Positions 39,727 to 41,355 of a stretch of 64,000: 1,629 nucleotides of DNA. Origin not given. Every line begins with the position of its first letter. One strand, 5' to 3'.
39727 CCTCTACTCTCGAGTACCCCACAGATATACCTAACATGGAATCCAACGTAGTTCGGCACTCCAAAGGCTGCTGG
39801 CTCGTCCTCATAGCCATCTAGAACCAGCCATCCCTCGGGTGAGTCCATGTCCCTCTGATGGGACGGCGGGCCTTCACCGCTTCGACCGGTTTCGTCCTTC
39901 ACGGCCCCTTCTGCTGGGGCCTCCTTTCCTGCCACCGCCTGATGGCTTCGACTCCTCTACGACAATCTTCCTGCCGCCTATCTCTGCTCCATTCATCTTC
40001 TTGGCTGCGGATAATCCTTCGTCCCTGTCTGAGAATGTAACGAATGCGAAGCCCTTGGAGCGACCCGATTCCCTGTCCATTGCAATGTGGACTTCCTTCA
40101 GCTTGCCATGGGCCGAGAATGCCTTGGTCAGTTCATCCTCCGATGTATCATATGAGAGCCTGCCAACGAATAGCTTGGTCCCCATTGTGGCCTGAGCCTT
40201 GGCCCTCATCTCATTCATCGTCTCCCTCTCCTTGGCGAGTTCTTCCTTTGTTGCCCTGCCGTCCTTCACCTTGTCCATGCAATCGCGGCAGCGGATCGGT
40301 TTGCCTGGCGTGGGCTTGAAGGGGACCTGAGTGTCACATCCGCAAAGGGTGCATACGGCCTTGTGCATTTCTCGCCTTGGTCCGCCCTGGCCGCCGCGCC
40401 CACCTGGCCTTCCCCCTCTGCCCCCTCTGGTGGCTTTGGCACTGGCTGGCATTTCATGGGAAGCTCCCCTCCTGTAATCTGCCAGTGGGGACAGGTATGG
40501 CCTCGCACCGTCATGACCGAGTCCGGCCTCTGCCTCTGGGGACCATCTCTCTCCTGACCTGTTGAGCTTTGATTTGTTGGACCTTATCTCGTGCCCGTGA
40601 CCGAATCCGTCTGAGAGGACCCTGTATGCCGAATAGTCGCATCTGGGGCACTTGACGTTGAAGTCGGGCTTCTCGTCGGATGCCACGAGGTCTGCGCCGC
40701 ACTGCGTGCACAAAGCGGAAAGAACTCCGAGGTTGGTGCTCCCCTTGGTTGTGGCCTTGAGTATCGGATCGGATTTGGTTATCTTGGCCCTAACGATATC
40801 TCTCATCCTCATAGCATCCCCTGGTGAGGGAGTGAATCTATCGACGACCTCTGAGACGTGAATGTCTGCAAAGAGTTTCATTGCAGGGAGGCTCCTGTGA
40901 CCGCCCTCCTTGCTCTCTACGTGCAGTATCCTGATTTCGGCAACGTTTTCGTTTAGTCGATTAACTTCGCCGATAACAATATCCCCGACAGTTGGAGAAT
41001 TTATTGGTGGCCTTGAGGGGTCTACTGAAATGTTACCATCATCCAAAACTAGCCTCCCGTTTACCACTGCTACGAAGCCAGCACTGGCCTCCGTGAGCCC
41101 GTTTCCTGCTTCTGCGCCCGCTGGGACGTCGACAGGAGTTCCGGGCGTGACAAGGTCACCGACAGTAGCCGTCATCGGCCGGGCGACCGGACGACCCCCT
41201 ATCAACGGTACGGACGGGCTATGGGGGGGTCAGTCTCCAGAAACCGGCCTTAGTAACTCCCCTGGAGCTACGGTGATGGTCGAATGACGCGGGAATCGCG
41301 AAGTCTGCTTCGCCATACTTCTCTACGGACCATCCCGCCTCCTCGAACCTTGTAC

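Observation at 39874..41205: Exosome cap subunit Csl4 fused to an RGG linker, a CxxC-x17-CxxC zinc finger and a canonical RRM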

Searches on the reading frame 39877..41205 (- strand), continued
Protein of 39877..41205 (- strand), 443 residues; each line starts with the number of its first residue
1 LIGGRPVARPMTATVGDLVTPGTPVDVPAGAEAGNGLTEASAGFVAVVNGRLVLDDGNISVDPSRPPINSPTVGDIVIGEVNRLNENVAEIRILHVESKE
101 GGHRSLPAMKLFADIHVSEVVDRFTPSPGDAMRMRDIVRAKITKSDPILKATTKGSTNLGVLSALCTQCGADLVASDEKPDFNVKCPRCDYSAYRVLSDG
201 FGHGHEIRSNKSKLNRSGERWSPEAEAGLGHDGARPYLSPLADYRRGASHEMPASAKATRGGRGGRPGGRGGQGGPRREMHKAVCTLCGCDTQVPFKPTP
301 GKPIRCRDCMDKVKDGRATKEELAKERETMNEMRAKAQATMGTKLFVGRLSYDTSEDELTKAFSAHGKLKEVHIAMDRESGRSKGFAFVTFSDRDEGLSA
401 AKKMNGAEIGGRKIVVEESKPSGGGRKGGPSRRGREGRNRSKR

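Call 82: find_encoding_contigs(protein=P0334, flank=3000, max_places=3)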
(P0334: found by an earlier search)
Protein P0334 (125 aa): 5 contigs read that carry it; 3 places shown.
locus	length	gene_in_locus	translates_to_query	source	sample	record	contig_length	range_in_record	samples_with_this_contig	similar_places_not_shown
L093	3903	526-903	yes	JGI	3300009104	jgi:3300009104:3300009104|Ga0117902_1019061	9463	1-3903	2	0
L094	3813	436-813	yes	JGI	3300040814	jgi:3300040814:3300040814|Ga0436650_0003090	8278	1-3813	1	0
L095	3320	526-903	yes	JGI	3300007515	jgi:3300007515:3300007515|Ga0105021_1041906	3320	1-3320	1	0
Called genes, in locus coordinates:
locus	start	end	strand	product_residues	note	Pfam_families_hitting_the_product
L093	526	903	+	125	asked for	PF00076:RRM_1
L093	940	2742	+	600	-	PF04055:Radical_SAM (weak)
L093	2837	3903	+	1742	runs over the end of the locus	PF13540:RCC1_2 (weak), PF25390:WD40_RLD, PF00415:RCC1, PF13540:RCC1_2 (weak), PF00415:RCC1 (weak), PF07699:Ephrin_rec_like (faint)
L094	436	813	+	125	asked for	PF00076:RRM_1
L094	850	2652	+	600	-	PF04055:Radical_SAM (weak)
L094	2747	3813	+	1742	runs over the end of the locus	PF13540:RCC1_2 (weak), PF25390:WD40_RLD, PF00415:RCC1, PF13540:RCC1_2 (weak), PF00415:RCC1 (weak), PF07699:Ephrin_rec_like (faint)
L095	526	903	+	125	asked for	PF00076:RRM_1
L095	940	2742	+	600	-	PF04055:Radical_SAM (weak)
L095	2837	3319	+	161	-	?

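Call 99: find_homologous_proteins(query=P0129, max_evalue=1e-20)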
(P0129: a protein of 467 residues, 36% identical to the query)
Query P0129 (467 aa): 304 proteins with E <= 1e-20 among 8000 candidates; the best 120 are listed.
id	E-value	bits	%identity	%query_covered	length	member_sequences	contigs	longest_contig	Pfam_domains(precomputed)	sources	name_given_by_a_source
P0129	0.0e+0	1064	100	100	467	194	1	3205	PF00076.29,PF16367.12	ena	-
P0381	3.8e-266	901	84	100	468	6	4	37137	PF00076.29,PF16367.12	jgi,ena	-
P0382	9.3e-260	880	82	97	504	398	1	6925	PF00076.29,PF14382.13,PF16367.12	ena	-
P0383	1.3e-254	863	81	97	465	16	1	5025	PF00076.29,PF14382.13,PF16842.12,PF16367.12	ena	-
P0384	3.9e-254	862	80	100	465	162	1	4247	PF00076.29,PF14382.13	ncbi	-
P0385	6.7e-254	861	79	100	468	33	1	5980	PF00076.29,PF14382.13,PF16367.12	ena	-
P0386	3.2e-253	859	79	100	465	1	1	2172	PF00076.29,PF14382.13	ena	-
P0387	1.6e-252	857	80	97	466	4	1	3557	PF00076.29,PF14382.13,PF16367.12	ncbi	-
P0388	4.4e-249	845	78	99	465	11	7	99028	PF00076.29,PF14382.13,PF16367.12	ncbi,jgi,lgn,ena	-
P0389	3.7e-248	842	80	97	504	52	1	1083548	PF00076.29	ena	-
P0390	1.4e-237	807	76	97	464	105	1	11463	PF00076.29,PF14382.13,PF16367.12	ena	-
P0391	4.2e-226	769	72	100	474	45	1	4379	PF00076.29,PF14382.13,PF16367.12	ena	-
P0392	8.8e-226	768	70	100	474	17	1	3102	PF00076.29,PF14382.13,PF16367.12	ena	-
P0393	7.0e-225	765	71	92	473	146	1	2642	PF00076.29,PF14382.13,PF16367.12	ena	-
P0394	4.2e-224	763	70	97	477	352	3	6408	PF00076.29,PF14382.13,PF16842.12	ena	-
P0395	4.7e-224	763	71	100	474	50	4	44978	PF00076.29,PF14382.13,PF16367.12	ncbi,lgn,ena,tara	tara:strand:+ start:7152 stop:8576 length:1425 start_codon:yes stop_codon:yes gene_type:complete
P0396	6.1e-222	756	69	97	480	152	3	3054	PF00076.29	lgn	-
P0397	1.3e-221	755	69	97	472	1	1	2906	PF00076.29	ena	-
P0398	1.5e-221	754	68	97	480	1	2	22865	PF00076.29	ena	-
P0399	2.3e-221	754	68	97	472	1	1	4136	PF00076.29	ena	-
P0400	2.5e-221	754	68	97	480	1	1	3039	PF00076.29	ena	-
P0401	3.1e-221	753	68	97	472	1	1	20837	PF00076.29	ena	-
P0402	3.2e-221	753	69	97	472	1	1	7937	PF00076.29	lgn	-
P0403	4.1e-221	753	68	97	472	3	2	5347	PF00076.29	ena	-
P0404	4.2e-221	753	68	97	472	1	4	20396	PF00076.29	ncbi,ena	-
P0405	4.4e-221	753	68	97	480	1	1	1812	PF00076.29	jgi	-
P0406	4.6e-221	753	68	97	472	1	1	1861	PF00076.29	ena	-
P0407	1.1e-220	752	68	97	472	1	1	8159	PF00076.29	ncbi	-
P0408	1.4e-220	751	68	97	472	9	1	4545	PF00076.29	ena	-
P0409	2.9e-220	750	68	97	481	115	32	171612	PF00076.29,PF14382.13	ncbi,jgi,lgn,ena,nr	ncbi:MAG: exosome complex RNA-binding protein Csl4 [Euryarchaeota archaeon]|jgi:RNA recognition moti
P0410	6.8e-220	749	69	97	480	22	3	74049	PF00076.29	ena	-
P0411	7.9e-220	749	69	97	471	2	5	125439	PF00076.29,PF28441.1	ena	-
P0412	1.6e-219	748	69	100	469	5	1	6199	PF00076.29,PF14382.13,PF16842.12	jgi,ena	-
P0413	1.0e-218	745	69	97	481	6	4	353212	PF00076.29,PF14382.13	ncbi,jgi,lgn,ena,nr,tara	ncbi:MAG: hypothetical protein CMA63_05605 [Euryarchaeota archaeon]|nr:hypothetical protein [Euryarc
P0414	1.9e-218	744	69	100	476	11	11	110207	PF00076.29,PF14382.13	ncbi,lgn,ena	-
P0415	4.0e-218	743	69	100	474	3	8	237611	PF00076.29,PF14382.13,PF16367.12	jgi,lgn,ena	jgi:RNA recognition motif-containing protein/exosome complex RNA-binding protein Csl4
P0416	5.3e-218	743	69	97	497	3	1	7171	PF00076.29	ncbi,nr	ncbi:MAG: exosome complex RNA-binding protein Csl4 [Euryarchaeota archaeon]|nr:exosome complex RNA-b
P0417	5.5e-218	743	69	97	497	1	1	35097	PF00076.29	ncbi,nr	ncbi:MAG: exosome complex RNA-binding protein Csl4 [Euryarchaeota archaeon]|nr:exosome complex RNA-b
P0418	2.6e-217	740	69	100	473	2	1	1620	PF00076.29,PF14382.13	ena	-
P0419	4.2e-217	740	67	100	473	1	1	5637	PF00076.29,PF14382.13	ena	-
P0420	4.3e-217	740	67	100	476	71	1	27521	PF00076.29,PF14382.13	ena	-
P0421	5.8e-217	739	67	100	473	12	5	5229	PF00076.29,PF14382.13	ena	-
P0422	2.1e-216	737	66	100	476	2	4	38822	PF00076.29,PF14382.13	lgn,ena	-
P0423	2.2e-215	734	70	95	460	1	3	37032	PF00076.29,PF16842.12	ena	-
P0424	4.0e-215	733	70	95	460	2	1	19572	PF00076.29,PF16842.12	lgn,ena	-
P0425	5.5e-214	729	67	97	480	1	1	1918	PF00076.29,PF14382.13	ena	-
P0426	3.5e-202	691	70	90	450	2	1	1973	PF00076.29,PF14382.13,PF16367.12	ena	-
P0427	4.6e-202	690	64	97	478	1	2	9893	PF03880.22,PF00076.29,PF14382.13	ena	-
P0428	1.1e-201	689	64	97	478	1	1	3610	PF03880.22,PF00076.29,PF14382.13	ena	-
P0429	1.8e-201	688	64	97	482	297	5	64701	PF00076.29,PF14382.13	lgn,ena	-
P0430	1.8e-201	688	65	97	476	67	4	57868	PF00076.29,PF14382.13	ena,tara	tara:strand:- start:462 stop:1892 length:1431 start_codon:yes stop_codon:yes gene_type:complete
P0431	7.5e-201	686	66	91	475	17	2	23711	PF00076.29,PF14382.13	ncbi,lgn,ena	-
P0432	8.0e-201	686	66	91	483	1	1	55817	PF00076.29,PF14382.13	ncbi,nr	ncbi:MAG: hypothetical protein CMB34_03655 [Euryarchaeota archaeon]|nr:hypothetical protein [Euryarc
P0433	1.2e-200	685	66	91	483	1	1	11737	PF00076.29,PF14382.13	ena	-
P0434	2.1e-200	685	66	91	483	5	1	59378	PF00076.29,PF14382.13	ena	-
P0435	2.9e-200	684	64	100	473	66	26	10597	PF00076.29,PF14382.13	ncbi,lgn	-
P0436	3.5e-200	684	64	97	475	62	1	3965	PF00076.29,PF14382.13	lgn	-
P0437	3.7e-200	684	64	97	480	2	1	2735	PF00076.29,PF14382.13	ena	-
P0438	3.7e-200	684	63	97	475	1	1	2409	PF00076.29,PF14382.13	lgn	-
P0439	7.7e-200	683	64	97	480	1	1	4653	PF00076.29,PF14382.13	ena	-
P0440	1.3e-199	682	64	97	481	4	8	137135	PF00076.29,PF14382.13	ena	-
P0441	1.7e-199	682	64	97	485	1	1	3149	PF03880.22,PF00076.29,PF14382.13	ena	-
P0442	1.9e-199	682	63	97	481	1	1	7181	PF00076.29,PF14382.13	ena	-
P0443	2.2e-199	681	63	97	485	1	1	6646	PF03880.22,PF00076.29,PF14382.13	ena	-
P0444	3.2e-199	681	64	97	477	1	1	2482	PF00076.29,PF14382.13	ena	-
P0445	3.3e-199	681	63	97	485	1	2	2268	PF03880.22,PF00076.29,PF14382.13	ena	-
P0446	3.8e-199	681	63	97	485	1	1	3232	PF03880.22,PF00076.29,PF14382.13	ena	-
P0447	4.5e-199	680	64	97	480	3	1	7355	PF00076.29,PF14382.13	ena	-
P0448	5.6e-199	680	63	97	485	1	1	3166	PF03880.22,PF00076.29,PF14382.13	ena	-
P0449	6.1e-199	680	63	97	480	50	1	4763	PF00076.29,PF14382.13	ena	-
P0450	6.4e-199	680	63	97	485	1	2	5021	PF03880.22,PF00076.29,PF14382.13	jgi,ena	-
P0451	6.5e-199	680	63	97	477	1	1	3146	PF03880.22,PF00076.29,PF14382.13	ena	-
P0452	7.8e-199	679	63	97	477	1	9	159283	PF03880.22,PF00076.29,PF14382.13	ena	-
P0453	8.3e-199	679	63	97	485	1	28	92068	PF03880.22,PF00076.29,PF14382.13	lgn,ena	-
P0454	8.7e-199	679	63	97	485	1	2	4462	PF03880.22,PF00076.29,PF14382.13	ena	-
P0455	9.7e-199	679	62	96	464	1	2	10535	PF00076.29,PF16842.12,PF16367.12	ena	-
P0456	1.3e-198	679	63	97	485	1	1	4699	PF00076.29,PF14382.13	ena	-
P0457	1.4e-198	679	63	97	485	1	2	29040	PF03880.22,PF00076.29,PF14382.13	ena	-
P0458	2.1e-198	678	63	97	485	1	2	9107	PF03880.22,PF00076.29,PF14382.13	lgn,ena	-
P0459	2.3e-198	678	63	97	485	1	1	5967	PF03880.22,PF00076.29,PF14382.13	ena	-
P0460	2.5e-198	678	63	97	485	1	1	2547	PF03880.22,PF00076.29,PF14382.13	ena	-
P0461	2.6e-198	678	63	97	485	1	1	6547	PF00076.29,PF14382.13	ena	-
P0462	3.0e-198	678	63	97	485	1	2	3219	PF03880.22,PF00076.29,PF14382.13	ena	-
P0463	3.6e-198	677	63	97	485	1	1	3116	PF03880.22,PF00076.29,PF14382.13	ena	-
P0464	3.7e-198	677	64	100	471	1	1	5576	PF00076.29,PF14382.13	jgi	-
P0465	3.9e-198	677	63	100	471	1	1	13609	PF00076.29,PF14382.13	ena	-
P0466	3.9e-198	677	63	97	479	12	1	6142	PF00076.29,PF14382.13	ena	-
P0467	4.0e-198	677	63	97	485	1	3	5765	PF03880.22,PF00076.29,PF14382.13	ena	-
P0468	4.3e-198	677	63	100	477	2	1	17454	PF00076.29,PF14382.13,PF16842.12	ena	-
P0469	4.3e-198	677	63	97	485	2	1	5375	PF00076.29,PF14382.13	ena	-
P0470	4.4e-198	677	63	97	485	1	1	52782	PF03880.22,PF00076.29,PF14382.13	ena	-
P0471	4.5e-198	677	64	97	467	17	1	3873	PF00076.29,PF14382.13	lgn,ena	-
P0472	4.7e-198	677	63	100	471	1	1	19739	PF00076.29,PF14382.13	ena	-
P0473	5.4e-198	677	63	97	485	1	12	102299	PF00076.29,PF14382.13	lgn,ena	-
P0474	5.5e-198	677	63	100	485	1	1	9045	PF03880.22,PF00076.29,PF14382.13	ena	-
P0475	6.2e-198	677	71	93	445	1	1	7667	PF00076.29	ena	-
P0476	7.2e-198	676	64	97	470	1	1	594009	PF00076.29,PF14382.13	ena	-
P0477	8.1e-198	676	63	100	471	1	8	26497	PF00076.29,PF14382.13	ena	-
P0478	8.4e-198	676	63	97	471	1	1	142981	PF00076.29,PF14382.13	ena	-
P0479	8.5e-198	676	63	97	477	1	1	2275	PF03880.22,PF00076.29,PF14382.13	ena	-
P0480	9.3e-198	676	63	97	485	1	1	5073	PF03880.22,PF00076.29,PF14382.13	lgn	-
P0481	9.6e-198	676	63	97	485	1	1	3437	PF03880.22,PF00076.29,PF14382.13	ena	-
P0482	9.8e-198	676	63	100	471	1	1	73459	PF00076.29,PF14382.13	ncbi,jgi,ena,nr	ncbi:MAG: exosome complex RNA-binding protein Csl4 [Candidatus Poseidonia sp.]|nr:exosome complex RN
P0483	1.0e-197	676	63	100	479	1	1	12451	PF00076.29,PF14382.13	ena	-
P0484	1.1e-197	676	63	97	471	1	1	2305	PF00076.29,PF14382.13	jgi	-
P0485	1.2e-197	676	64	97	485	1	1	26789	PF00076.29,PF14382.13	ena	-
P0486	1.2e-197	676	63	100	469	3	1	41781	PF00076.29,PF14382.13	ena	-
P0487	1.4e-197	675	63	97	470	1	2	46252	PF00076.29,PF14382.13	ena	-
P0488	1.4e-197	675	63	97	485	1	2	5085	PF00076.29,PF14382.13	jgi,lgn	jgi:nucleolin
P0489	1.4e-197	675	63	97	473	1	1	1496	PF00076.29,PF14382.13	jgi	-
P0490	1.9e-197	675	63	97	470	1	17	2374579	PF00076.29,PF14382.13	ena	-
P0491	1.9e-197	675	63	97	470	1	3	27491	PF00076.29,PF14382.13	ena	-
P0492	1.9e-197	675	63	97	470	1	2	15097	PF00076.29,PF14382.13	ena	-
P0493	2.1e-197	675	63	97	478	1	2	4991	PF00076.29,PF14382.13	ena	-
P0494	2.3e-197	675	63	97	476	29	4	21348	PF00076.29,PF14382.13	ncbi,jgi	jgi:nucleolin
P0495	2.6e-197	674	63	97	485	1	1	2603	PF00076.29,PF14382.13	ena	-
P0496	3.0e-197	674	63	97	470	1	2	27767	PF00076.29,PF14382.13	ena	-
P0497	3.2e-197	674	63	97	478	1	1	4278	PF00076.29,PF14382.13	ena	-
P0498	3.5e-197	674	63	97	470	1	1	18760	PF00076.29,PF14382.13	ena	-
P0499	3.6e-197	674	63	97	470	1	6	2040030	PF00076.29,PF14382.13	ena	-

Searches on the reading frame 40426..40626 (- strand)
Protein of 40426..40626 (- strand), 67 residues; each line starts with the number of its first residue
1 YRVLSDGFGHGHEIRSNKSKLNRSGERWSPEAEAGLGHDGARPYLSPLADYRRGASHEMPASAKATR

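Call 97: search_solved_structures(query=A6, max_evalue=10)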
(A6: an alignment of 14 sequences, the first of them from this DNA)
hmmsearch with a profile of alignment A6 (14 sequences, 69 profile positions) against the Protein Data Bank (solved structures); distinct sequences matched with E-value up to 10: 20.
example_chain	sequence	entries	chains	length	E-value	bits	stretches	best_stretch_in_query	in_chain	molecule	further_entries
9krb_B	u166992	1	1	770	0.033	17.3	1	13-34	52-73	Angiotensin-converting enzyme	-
2p87_A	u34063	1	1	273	0.12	15.5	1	4-34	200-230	Pre-mRNA-splicing factor Prp8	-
8yf2_A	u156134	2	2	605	0.14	15.4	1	13-36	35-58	Angiotensin-converting enzyme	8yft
9jtd_A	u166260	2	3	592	0.14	15.3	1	13-36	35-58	Angiotensin-converting enzyme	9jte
8xyz_A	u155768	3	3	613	0.15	15.2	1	13-36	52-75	Angiotensin-converting enzyme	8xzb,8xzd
9kwy_A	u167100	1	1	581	0.15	15.2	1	13-37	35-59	Processed angiotensin-converting enzyme 2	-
7w8s_A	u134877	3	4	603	0.16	15.2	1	13-40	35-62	Angiotensin-converting enzyme 2 | Angiotensin-converting enzyme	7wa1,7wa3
8zwe_B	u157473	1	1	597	0.16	15.1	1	13-40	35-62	Angiotensin-converting enzyme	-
7f5r_A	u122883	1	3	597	0.16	15.1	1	13-40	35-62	mink ACE2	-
8t20_D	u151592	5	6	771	0.16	15.1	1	13-40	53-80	Angiotensin-converting enzyme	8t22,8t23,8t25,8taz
7fc3_A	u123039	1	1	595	0.18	15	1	13-37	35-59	Angiotensin-converting enzyme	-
7fc5_A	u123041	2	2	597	0.18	15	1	13-37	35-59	Angiotensin-converting enzyme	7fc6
7w6r_A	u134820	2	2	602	0.18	15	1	13-37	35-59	Angiotensin-converting enzyme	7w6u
7e3j_A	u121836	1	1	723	0.2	14.8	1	13-36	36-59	ACE2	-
2p8r_A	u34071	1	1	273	0.23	14.7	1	4-33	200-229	Pre-mRNA-splicing factor Prp8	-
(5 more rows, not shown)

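Call 98: search_protein_families(library=pfam, proteins=[window:40426-40626:-], max_evalue=10)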
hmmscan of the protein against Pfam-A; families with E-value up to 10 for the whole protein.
seq(67 aa): 0 families

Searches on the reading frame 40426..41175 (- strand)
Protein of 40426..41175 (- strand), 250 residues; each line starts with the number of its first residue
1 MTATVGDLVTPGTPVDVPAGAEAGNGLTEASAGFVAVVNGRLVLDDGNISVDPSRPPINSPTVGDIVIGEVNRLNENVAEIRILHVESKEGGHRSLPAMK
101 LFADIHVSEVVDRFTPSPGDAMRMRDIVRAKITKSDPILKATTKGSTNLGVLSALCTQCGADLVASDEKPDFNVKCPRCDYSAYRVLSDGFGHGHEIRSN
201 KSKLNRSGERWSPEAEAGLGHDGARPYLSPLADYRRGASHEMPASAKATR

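Call 59: find_related_loci(query=A3, collection=genome_contigs, flank=3000)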
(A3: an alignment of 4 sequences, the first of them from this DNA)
Query A3 (250 aa) in genome_contigs; peptide patterns used: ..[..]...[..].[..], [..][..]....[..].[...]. (x = any residue, [..] = any of these).
143 stretches matched a pattern; 105 encode a relative of the query (tblastn E <= 1e-3); the best 80 are kept; 80 distinct loci.
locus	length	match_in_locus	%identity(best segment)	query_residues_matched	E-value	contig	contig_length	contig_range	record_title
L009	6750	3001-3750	97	1-250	1e-164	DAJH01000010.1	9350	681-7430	MAG TPA_asm: Euryarchaeota archaeon UBA173 UBA173_contig_57854, whole genome shotgun sequence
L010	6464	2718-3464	95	1-249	1e-162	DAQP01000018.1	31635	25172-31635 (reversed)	MAG TPA_asm: Euryarchaeota archaeon UBA438 UBA438_contig_9362, whole genome shotgun sequence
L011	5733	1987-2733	94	1-249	1e-160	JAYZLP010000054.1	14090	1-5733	MAG: Thermoplasmatota archaeon isolate XB_MAG309 DB_MAG309_0054, whole genome shotgun sequence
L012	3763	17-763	94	1-249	3e-163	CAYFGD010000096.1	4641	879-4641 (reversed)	MAG TPA_asm: uncultured Candidatus Poseidoniales archaeon isolate ERP001736_co1_127 genome assembly, contig: NODE_16527_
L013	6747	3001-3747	88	1-249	9e-148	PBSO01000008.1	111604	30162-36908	MAG: Methanobacteriota archaeon isolate NP84 67511, whole genome shotgun sequence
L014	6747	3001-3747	86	1-249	3e-147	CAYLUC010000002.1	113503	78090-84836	MAG TPA_asm: uncultured Candidatus Poseidoniales archaeon isolate SRP077602_co3_39 genome assembly, contig: NODE_65_leng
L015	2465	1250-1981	73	1-244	3e-127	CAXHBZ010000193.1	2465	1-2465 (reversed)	MAG TPA_asm: uncultured Candidatus Poseidoniales archaeon isolate SRR12480086_binner13_Refined_4 genome assembly, contig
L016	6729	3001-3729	72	1-243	1e-117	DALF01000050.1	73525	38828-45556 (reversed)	MAG TPA_asm: Euryarchaeota archaeon UBA170 UBA170_contig_1678, whole genome shotgun sequence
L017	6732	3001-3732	72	1-244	1e-117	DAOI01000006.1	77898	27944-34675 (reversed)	MAG TPA_asm: Euryarchaeota archaeon UBA463 UBA463_contig_35742, whole genome shotgun sequence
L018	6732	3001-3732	72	1-244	5e-117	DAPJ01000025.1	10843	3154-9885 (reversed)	MAG TPA_asm: Euryarchaeota archaeon UBA62 UBA62_contig_4359, whole genome shotgun sequence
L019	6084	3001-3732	70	1-244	2e-117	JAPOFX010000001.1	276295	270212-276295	MAG: Candidatus Poseidoniales archaeon isolate P0F0MGII_4 NODE_1_length_276295_cov_12.837168, whole genome shotgun seque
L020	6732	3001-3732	73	1-244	2e-117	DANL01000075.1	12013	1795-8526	MAG TPA_asm: Euryarchaeota archaeon UBA121 UBA121_contig_4379, whole genome shotgun sequence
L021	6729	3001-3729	71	1-243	9e-117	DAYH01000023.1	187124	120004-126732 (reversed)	MAG TPA_asm: Euryarchaeota archaeon UBA103 UBA103_contig_1302, whole genome shotgun sequence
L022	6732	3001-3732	72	1-244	6e-117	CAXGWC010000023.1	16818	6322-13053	MAG TPA_asm: uncultured Candidatus Poseidoniales archaeon isolate ERR594286_maxbin2_4 genome assembly, contig: ERZ118484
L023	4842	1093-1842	68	1-250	3e-116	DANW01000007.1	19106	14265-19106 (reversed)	MAG TPA_asm: Euryarchaeota archaeon UBA28 UBA28_contig_24458, whole genome shotgun sequence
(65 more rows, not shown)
